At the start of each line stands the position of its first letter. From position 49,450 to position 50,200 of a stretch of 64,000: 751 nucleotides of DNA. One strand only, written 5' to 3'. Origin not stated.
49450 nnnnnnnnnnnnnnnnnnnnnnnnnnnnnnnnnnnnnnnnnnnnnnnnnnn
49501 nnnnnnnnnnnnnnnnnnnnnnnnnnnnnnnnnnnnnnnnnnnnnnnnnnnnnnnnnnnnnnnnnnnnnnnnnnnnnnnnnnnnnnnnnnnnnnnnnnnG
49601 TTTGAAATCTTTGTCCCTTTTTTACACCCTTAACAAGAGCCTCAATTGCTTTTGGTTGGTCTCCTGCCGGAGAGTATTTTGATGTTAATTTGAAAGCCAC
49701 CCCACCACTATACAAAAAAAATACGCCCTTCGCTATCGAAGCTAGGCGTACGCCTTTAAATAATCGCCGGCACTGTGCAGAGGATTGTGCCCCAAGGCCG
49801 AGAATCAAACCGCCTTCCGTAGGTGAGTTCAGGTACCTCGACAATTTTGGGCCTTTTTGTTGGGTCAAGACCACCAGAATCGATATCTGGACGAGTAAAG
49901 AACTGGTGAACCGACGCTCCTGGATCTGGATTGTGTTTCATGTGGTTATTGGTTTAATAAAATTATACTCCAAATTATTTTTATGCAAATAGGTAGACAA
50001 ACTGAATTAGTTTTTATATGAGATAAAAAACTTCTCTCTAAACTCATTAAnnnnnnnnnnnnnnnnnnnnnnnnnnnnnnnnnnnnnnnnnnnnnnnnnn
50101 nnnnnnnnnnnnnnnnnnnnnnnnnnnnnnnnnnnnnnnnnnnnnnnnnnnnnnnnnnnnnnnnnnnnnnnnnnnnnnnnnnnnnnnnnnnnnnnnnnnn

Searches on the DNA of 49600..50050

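Call 17: search_rna_families(source=window, start=49600, end=50050, threshold=evalue, max_evalue=1)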
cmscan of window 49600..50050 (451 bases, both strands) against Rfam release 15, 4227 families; matches with E-value up to 1: 0.
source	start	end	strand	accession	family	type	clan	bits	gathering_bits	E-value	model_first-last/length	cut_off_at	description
